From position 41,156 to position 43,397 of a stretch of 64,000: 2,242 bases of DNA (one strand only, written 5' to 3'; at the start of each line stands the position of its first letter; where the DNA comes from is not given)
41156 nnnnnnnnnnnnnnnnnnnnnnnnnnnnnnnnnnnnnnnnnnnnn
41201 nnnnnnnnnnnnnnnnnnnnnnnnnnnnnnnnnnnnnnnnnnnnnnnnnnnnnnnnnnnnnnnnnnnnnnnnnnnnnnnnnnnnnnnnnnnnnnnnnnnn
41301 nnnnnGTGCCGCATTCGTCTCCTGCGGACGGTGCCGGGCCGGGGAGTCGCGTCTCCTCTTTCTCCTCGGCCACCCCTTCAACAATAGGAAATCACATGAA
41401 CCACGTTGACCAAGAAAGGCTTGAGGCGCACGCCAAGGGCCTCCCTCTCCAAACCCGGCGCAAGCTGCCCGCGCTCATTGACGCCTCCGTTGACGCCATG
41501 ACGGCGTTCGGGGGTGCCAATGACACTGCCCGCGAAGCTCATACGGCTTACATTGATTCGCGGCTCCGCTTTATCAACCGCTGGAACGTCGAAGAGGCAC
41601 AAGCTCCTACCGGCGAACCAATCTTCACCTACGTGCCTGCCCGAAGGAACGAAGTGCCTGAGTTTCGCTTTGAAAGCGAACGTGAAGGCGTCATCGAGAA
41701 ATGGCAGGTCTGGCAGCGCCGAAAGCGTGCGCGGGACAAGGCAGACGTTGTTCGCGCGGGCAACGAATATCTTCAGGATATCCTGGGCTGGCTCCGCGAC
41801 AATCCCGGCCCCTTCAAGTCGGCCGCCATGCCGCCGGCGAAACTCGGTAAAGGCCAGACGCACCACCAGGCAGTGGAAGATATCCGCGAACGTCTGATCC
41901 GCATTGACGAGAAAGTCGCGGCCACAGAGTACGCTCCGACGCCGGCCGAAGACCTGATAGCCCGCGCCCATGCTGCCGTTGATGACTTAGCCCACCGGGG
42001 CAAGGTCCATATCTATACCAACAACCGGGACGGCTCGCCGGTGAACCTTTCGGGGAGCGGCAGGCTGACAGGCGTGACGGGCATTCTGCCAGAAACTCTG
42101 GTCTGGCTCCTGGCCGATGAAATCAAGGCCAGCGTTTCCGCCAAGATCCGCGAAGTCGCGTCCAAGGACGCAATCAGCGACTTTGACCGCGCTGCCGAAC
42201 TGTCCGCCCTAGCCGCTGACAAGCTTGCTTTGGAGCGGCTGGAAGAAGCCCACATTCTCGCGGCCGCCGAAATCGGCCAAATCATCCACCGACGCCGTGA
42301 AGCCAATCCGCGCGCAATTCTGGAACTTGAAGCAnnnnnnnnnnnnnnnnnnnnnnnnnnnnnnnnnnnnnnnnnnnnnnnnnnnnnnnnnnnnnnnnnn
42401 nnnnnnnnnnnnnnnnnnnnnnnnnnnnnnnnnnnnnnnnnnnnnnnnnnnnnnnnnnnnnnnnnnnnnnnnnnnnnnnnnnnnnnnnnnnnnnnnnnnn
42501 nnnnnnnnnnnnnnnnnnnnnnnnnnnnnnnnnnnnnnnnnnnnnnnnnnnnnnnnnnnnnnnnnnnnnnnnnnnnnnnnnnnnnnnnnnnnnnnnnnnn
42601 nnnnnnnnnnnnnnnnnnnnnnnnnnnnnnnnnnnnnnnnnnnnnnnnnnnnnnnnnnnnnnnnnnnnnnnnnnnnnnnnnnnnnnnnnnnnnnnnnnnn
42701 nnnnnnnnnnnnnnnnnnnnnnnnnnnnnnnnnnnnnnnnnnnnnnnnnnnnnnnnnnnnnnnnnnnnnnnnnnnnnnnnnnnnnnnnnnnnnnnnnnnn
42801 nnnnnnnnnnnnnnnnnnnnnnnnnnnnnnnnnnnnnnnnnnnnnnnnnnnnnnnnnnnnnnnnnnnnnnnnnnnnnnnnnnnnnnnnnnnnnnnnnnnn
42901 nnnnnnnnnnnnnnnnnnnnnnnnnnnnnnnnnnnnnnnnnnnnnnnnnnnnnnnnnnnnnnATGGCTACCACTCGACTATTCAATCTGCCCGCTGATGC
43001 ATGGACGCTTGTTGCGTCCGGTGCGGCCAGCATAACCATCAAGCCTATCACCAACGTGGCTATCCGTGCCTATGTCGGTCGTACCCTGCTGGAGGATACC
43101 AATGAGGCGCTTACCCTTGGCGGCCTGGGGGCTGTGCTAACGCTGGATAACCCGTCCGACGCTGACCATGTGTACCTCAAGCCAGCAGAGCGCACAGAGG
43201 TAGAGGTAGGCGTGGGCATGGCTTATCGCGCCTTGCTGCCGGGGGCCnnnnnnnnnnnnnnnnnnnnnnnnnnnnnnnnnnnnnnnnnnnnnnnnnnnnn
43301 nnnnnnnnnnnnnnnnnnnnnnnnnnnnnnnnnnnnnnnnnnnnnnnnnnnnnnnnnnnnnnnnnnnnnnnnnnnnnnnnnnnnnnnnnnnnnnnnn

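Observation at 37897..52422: A 13.5-kb integrative element sits in frame inside the prophage major capsid gene, flanked by 12-bp direct repeats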

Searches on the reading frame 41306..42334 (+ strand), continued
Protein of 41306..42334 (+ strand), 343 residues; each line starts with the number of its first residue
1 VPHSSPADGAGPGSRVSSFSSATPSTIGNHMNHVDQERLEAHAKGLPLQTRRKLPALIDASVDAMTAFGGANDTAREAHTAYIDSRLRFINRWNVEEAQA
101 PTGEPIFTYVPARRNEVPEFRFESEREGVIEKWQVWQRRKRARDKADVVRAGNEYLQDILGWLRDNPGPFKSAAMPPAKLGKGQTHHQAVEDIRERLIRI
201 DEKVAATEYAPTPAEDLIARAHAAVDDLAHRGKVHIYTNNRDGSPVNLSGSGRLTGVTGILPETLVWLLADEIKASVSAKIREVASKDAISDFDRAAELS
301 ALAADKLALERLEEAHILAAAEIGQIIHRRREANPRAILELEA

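Call 120: list_cluster_members(proteins=[P0155, P0157, P0165, P0187, P0199, P0224, P0239, P0260, P0277, P0290])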
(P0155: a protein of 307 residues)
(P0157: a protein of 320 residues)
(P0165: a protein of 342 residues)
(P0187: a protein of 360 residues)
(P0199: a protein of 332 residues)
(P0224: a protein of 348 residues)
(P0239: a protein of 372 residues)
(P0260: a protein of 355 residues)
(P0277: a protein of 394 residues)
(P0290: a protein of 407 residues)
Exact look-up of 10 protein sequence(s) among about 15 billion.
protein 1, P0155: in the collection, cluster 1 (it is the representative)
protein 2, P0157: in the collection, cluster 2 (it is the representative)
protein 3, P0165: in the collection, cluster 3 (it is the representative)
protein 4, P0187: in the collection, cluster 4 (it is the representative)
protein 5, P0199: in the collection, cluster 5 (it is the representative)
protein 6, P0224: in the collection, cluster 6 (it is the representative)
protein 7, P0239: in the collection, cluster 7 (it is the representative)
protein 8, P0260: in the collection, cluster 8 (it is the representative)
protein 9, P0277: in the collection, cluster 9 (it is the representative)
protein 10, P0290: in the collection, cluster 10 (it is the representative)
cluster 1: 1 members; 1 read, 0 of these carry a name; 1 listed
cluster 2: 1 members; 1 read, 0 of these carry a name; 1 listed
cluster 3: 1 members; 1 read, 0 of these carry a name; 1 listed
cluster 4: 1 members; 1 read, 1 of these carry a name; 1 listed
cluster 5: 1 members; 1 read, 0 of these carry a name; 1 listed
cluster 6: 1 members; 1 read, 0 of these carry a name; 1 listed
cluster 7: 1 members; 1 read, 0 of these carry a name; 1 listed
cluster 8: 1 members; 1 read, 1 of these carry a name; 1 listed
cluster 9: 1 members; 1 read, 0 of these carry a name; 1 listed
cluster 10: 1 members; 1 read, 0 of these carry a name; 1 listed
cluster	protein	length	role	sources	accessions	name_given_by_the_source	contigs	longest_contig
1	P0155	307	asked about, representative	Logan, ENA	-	-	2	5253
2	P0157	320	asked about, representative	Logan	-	-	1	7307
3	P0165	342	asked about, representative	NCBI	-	-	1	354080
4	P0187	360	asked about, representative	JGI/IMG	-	hypothetical protein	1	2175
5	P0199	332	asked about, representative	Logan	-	-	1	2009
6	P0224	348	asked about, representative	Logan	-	-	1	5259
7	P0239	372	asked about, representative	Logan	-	-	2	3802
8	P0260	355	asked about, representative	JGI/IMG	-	hypothetical protein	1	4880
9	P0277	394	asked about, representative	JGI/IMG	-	-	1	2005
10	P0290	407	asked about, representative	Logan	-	-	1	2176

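Call 121: find_related_loci(query=A3, collection=viral_contigs, flank=10000)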
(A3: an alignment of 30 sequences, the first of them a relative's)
Query A3 (307 aa) in viral_contigs; peptide patterns used: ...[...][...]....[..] (x = any residue, [..] = any of these).
53 stretches matched a pattern; 10 encode a relative of the query (tblastn E <= 1e-3); 10 distinct loci.
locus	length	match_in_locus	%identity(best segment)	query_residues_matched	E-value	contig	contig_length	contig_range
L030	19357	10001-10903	30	8-307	2e-22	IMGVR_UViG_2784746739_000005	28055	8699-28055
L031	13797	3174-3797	28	104-306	2e-16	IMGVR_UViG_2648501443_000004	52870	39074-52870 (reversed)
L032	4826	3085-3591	32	146-304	3e-11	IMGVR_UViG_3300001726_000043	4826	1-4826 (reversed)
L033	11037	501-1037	32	143-303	8e-10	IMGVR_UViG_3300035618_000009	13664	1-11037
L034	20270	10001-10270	38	216-305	4e-8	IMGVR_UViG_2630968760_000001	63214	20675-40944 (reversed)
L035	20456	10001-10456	28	154-303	7e-6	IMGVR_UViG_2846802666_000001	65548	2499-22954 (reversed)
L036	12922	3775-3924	44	254-303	8e-6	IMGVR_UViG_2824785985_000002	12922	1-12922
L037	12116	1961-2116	48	252-303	1e-5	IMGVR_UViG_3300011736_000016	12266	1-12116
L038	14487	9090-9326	38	226-303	1e-5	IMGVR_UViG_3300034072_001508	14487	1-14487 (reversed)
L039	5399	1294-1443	44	254-303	2e-4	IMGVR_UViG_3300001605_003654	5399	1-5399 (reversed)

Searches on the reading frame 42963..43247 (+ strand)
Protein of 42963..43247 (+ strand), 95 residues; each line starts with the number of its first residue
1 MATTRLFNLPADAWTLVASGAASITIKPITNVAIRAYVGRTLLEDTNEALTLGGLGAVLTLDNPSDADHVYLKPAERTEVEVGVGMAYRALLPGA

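Call 12: search_protein_families(library=pfam, proteins=[window:42963-43247:+], max_evalue=0.01)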
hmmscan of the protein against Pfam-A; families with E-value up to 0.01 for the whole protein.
window:42963-43247:+ (95 aa): 0 families

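Call 27: search_protein_families(library=phrogs, proteins=[window:42963-43247:+], max_evalue=0.001)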
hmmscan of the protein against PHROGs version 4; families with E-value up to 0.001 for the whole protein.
window:42963-43247:+ (95 aa): 0 families

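Call 96: search_protein_families(library=padloc, proteins=[window:42963-43247:+], max_evalue=0.01)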
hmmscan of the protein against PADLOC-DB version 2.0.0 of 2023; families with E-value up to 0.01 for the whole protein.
window:42963-43247:+ (95 aa): 0 families

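Call 108: predict_structure(protein=window:42963-43247:+)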
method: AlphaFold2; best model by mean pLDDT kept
length: 95 residues; sequences in the alignment: 1
mean_pLDDT: 71.2   pTM: 0.62
mean pLDDT of the five models: 71.2, 66.4, 49.5, 48.1, 41.3
residues with pLDDT >= 90: 0; 70-90: 62; 50-70: 26; < 50: 7
segments of 3 or more residues with pLDDT < 50: 46-49, 93-95
pLDDT, mean of each block of 10 residues (from residue 1): 78 79 78 78 54 63 69 85 68 48
secondary structure, 60 per line:
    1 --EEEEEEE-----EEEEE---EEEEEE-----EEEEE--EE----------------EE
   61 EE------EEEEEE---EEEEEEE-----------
elements in order: E3-9 E15-19 E23-28 E34-38 E59-62 E69-74 E78-84

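Call 117: fold_search(model_id=the predicted structure, library=pdb)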
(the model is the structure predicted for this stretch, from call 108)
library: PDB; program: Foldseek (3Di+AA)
matches with E <= 10: 1788; with E <= 0.001: 0
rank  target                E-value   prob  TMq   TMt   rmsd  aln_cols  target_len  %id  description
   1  3fjs_C                1.6e-03  1.00  0.62  0.56   4.6        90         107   17  CRYSTAL STRUCTURE OF A PUTATIVE BIOSYNTHETIC PROTEIN WITH RMLC-LIKE CUPIN FOLD (REUT_B4087) FROM RALSTONIA EUTROPHA JM (released 2009-01-13)
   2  3fjs_D                2.2e-03  1.00  0.60  0.56   3.0        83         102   17  CRYSTAL STRUCTURE OF A PUTATIVE BIOSYNTHETIC PROTEIN WITH RMLC-LIKE CUPIN FOLD (REUT_B4087) FROM RALSTONIA EUTROPHA JM (released 2009-01-13)
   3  5j4f_A                2.9e-03  1.00  0.59  0.58   2.8        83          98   14  Crystal structure of the N-terminally His6-tagged HP0902, an uncharacterized protein from Helicobacter pylori 26695 (released 2017-02-08)
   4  5j4f_B                3.4e-03  1.00  0.60  0.59   3.3        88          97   14  Crystal structure of the N-terminally His6-tagged HP0902, an uncharacterized protein from Helicobacter pylori 26695 (released 2017-02-08)
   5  2q30_B                4.5e-03  1.00  0.60  0.55   2.7        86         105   14  Crystal structure of a rmlc-like cupin protein (dde_2303) from desulfovibrio desulfuricans subsp. at 1.94 A resolution (released 2007-06-19)
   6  5j4g_A                5.3e-03  1.00  0.62  0.60   2.8        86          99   14  Crystal structure of the C-terminally His6-tagged HP0902, an uncharacterized protein from Helicobacter pylori 26695 (released 2017-02-08)
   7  2q30_E                6.9e-03  1.00  0.60  0.55   2.8        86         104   14  Crystal structure of a rmlc-like cupin protein (dde_2303) from desulfovibrio desulfuricans subsp. at 1.94 A resolution (released 2007-06-19)
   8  4oi4_C                1.0e-02  1.00  0.51  0.14   4.6       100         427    8  Protein complex of Clp1 bound to ATP and Mg2+ with Pcf11deltaN454deltaC563 of S. cerevisiae (released 2014-05-14)
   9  6s0p                  1.1e-02  1.00  0.55  0.27   4.8        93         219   14  Plant Cysteine Oxidase PCO4 from Arabidopsis thaliana (released 2020-07-15)
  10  9bwf_B                1.2e-02  1.00  0.54  0.45   3.8        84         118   12  Crystal structure of cellulose oxidative enzyme without ligand (released 2024-12-04)
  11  4ca9_MODEL_1_A        1.2e-02  1.00  0.54  0.53   7.8       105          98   10  Structure of the Nucleoplasmin-like N-terminal domain of Drosophila FKBP39 (released 2014-10-29)
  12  3eqe_B                1.3e-02  0.99  0.47  0.32   9.7       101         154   12  Crystal structure of the YubC protein from Bacillus subtilis. Northeast Structural Genomics Consortium target SR112. (released 2008-10-14)
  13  3fjs_A                1.3e-02  1.00  0.59  0.54   3.1        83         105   17  CRYSTAL STRUCTURE OF A PUTATIVE BIOSYNTHETIC PROTEIN WITH RMLC-LIKE CUPIN FOLD (REUT_B4087) FROM RALSTONIA EUTROPHA JM (released 2009-01-13)
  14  1pm4_A                1.4e-02  0.97  0.40  0.35   5.5       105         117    5  Crystal structure of Yersinia pseudotuberculosis-derived mitogen (YPM) (released 2004-01-27)
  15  4c0h_B                1.5e-02  1.00  0.54  0.14   4.1        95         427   10  Extended interface between Pcf11p and Clp1p and structural basis for ATP loss in Gly135Arg point mutant (released 2014-02-19)
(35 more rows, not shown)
